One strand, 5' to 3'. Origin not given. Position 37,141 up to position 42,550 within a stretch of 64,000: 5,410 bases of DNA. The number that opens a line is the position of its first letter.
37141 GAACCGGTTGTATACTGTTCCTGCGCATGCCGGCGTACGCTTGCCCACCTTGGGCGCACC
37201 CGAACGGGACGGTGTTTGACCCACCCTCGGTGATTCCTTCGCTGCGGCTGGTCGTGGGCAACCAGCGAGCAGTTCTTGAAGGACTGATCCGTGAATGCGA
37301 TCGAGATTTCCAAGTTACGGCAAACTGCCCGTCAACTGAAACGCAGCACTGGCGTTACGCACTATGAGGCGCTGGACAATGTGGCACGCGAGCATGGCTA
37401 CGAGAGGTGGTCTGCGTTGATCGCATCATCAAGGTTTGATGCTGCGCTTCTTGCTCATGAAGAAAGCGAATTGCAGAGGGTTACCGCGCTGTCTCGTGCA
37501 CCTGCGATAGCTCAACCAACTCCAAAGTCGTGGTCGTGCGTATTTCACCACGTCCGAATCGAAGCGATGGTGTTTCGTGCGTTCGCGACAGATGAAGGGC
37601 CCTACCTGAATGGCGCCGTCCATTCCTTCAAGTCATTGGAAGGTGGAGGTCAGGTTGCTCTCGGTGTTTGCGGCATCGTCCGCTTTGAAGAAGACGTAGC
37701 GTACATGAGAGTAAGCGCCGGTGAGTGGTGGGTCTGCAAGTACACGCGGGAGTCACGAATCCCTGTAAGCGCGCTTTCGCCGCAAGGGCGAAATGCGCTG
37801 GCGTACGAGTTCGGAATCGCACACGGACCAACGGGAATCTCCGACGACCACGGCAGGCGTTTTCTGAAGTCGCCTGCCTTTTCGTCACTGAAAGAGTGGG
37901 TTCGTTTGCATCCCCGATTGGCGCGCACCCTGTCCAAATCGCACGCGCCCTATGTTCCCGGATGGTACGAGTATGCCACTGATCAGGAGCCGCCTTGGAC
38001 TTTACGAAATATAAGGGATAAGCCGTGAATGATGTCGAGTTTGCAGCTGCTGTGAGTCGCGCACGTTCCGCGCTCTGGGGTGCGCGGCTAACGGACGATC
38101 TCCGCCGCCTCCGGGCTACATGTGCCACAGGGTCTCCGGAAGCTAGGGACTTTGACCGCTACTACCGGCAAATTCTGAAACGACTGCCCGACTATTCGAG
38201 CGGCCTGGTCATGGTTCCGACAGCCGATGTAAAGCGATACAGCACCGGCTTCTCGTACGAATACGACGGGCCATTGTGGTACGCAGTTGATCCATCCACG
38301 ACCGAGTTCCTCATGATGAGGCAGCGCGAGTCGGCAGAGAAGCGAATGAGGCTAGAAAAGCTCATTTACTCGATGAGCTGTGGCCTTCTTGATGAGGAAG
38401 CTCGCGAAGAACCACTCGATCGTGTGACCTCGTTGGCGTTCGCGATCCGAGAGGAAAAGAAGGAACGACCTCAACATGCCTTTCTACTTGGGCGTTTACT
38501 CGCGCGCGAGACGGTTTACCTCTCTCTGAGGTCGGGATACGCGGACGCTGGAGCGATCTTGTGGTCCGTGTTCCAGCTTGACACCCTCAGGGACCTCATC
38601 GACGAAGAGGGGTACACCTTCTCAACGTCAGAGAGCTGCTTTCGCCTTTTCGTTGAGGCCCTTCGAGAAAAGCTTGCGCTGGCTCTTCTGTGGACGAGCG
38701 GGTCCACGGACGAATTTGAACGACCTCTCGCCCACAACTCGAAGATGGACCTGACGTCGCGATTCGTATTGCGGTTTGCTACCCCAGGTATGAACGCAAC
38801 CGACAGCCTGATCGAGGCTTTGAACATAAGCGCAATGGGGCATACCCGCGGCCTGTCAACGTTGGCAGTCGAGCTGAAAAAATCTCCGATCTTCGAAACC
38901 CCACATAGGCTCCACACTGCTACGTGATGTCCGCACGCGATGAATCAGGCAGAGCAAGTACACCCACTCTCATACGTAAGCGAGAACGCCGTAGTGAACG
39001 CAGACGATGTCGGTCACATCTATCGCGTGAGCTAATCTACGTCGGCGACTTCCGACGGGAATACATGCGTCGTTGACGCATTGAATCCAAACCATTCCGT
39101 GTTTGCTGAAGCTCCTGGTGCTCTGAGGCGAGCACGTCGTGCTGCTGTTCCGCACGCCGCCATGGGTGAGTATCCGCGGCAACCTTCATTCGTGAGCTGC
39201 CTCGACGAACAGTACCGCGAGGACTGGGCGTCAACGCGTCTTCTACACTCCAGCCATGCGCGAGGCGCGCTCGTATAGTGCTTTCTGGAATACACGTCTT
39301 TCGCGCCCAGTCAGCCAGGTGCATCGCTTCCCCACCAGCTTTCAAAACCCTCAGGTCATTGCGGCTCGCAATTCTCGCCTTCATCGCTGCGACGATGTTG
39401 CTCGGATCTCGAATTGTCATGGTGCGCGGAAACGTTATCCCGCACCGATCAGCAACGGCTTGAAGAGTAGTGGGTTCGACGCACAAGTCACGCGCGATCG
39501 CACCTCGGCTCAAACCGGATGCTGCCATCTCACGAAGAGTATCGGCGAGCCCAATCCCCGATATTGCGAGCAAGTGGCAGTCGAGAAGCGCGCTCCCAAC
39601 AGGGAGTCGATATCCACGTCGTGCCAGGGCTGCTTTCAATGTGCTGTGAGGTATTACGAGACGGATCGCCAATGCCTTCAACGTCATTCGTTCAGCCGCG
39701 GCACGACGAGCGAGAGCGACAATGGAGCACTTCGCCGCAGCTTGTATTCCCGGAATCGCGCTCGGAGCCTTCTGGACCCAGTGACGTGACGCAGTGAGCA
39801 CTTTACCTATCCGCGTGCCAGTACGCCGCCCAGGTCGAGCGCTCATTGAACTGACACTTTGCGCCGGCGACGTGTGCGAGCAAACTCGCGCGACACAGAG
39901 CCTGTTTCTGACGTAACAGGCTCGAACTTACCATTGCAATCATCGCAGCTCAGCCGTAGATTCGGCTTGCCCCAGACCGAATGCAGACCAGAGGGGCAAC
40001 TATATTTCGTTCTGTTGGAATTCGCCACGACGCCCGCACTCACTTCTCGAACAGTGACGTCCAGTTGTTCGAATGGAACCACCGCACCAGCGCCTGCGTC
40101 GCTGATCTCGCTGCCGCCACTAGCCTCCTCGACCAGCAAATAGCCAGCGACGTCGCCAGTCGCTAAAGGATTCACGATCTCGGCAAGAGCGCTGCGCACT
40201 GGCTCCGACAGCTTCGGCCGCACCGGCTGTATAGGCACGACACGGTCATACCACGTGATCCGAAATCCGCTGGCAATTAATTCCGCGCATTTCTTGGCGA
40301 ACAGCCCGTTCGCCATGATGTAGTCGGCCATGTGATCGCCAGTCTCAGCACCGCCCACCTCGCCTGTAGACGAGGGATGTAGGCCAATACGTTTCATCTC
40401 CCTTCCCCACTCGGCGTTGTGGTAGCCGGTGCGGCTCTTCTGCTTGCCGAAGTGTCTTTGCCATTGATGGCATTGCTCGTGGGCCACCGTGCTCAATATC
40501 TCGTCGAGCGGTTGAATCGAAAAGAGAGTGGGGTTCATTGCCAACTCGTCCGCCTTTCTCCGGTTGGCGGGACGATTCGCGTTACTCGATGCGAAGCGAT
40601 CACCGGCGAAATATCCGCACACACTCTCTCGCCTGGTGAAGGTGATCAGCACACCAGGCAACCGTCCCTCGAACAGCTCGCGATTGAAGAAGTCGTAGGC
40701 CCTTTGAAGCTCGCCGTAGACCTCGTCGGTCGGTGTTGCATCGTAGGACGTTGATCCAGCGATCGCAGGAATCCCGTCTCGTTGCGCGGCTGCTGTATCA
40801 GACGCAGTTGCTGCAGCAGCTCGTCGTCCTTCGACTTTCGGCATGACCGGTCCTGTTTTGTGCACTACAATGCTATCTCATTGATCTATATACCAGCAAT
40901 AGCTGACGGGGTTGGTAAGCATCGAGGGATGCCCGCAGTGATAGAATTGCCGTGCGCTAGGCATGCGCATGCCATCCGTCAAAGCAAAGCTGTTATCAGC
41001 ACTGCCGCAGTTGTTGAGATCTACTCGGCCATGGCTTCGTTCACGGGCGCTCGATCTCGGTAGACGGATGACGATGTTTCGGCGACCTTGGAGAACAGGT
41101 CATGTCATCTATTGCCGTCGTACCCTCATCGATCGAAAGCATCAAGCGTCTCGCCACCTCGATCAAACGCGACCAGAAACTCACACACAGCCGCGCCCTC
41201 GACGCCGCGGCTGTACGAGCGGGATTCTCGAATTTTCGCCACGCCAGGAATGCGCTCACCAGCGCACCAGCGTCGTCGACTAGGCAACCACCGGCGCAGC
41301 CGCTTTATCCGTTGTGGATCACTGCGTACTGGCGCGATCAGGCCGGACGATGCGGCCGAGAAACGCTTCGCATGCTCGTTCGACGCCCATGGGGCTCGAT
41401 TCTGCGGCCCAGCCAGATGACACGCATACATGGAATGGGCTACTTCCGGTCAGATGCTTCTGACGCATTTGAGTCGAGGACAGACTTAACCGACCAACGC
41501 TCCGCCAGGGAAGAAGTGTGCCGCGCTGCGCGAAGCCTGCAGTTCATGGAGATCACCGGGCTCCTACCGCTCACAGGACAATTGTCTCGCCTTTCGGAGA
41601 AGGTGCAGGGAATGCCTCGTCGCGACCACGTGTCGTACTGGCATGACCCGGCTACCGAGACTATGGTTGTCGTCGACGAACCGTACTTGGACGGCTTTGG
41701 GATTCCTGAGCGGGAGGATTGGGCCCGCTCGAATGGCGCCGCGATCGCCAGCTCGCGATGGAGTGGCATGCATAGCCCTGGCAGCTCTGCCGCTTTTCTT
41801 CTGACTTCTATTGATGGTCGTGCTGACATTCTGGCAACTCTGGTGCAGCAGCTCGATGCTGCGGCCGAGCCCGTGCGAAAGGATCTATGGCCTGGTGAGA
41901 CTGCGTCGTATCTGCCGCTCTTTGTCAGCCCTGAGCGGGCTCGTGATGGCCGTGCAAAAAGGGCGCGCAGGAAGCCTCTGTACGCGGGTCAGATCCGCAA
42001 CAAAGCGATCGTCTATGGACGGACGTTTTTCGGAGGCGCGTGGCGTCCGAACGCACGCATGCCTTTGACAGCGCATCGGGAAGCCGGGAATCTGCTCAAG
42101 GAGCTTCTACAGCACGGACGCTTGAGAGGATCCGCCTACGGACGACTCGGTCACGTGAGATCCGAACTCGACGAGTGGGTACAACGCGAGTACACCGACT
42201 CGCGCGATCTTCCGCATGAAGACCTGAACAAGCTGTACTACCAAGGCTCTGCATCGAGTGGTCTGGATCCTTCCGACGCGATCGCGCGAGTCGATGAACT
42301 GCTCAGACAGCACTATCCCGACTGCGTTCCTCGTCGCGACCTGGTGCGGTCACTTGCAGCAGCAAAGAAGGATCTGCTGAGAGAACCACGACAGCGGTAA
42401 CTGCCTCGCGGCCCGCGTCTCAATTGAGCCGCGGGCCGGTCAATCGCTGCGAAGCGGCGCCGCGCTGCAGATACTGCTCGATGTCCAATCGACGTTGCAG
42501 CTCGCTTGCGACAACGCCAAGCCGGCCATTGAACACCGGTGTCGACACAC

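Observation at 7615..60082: Element-wide 26-bp inverted-repeat operator family (GTGYGTA-N12-TACRCAC) overlapping -10 elements of at least six promoters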

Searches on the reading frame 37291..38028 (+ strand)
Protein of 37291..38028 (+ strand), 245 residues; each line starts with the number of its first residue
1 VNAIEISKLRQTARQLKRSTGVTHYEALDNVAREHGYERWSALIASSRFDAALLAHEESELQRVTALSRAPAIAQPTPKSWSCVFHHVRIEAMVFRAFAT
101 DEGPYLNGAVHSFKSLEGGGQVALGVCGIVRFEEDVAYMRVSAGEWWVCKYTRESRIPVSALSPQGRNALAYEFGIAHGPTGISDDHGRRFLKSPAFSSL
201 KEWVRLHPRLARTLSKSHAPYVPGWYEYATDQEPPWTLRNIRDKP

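Call 26: search_protein_families(library=pfam, proteins=[window:37291-38028:+], max_evalue=0.01)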
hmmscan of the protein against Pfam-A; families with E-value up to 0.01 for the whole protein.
window:37291-38028:+ (245 aa): 1 family
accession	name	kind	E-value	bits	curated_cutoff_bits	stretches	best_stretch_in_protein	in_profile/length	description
PF20066.5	Glyoxalase_8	-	0.00064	20.2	23.7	1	7-47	9-54/143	Glyoxalase superfamily protein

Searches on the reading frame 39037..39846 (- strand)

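Call 9: search_protein_families(library=pfam, proteins=[window:39037-39846:-], max_evalue=0.01)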
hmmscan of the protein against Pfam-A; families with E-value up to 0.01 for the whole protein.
window:39037-39846:- (269 aa): 2 families
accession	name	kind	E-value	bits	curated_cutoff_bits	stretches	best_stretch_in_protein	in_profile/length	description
PF13560.12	HTH_31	-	0.0032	18.2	27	0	100-131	2-34/64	Helix-turn-helix domain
PF04218.19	CENP-B_N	-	0.0064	16.6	21.2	0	111-132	22-43/53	CENP-B N-terminal DNA-binding domain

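Call 83: search_protein_families(library=ncbifam, proteins=[window:39037-39846:-], max_evalue=10)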
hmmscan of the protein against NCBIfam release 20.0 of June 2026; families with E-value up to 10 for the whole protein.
window:39037-39846:- (269 aa): 1 family
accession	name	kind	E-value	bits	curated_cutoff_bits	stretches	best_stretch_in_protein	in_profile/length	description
NF008411.1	PRK11234.1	equivalog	0.15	10.3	1170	1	81-212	482-610/723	cyclic di-3',5'-guanylate-activated glycosyltransferase NfrB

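Call 84: search_protein_families(library=phrogs, proteins=[window:39037-39846:-], max_evalue=1)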
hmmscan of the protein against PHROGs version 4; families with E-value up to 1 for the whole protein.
window:39037-39846:- (269 aa): 11 families
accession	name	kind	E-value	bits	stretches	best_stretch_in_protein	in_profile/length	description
phrog_3190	-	unknown function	2.7e-10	41.8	1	136-245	61-161/169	-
phrog_3377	-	DNA, RNA and nucleotide metabolism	6.8e-09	36.9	1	148-219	79-151/196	HNH endonuclease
phrog_5536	-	unknown function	1.5e-05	25.8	1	102-154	12-64/172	-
phrog_1065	-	unknown function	0.0026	18.7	1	176-214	108-147/192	-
phrog_9129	-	unknown function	0.0085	17.1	1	99-143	136-180/184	-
phrog_20467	-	DNA, RNA and nucleotide metabolism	0.039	14.8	0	104-132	71-99/112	HNH endonuclease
phrog_125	-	DNA, RNA and nucleotide metabolism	0.047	14.2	0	35-79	167-205/254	DNA invertase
phrog_769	-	transcription regulation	0.059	14.4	0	52-79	23-50/89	transcriptional repressor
phrog_201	-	DNA, RNA and nucleotide metabolism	0.09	13.1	1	170-250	145-213/291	Panton-Valentine leukocicin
phrog_664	-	DNA, RNA and nucleotide metabolism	0.11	13.3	1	102-199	91-183/210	DNA binding protein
phrog_37526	-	unknown function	0.39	12.1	1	99-133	29-63/79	-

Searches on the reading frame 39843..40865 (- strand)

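Call 26: search_protein_families(library=pfam, proteins=[window:39843-40865:-], max_evalue=0.01)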
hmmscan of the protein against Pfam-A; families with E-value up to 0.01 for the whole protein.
window:39843-40865:- (340 aa): 1 family
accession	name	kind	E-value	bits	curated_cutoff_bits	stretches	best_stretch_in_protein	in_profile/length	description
PF10263.15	SprT-like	-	2.7e-09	37.3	25.6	1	54-161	2-96/108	SprT-like family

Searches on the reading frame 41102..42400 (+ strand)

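Call 26: search_protein_families(library=pfam, proteins=[window:41102-42400:+], max_evalue=0.01)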
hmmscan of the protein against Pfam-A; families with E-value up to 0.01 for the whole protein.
window:41102-42400:+ (432 aa): 1 family
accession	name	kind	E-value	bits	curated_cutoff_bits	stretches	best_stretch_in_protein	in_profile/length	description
PF18536.7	DUF5623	-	3.8e-20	72.8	35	1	315-423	4-125/126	Domain of unknown function (DUF5623)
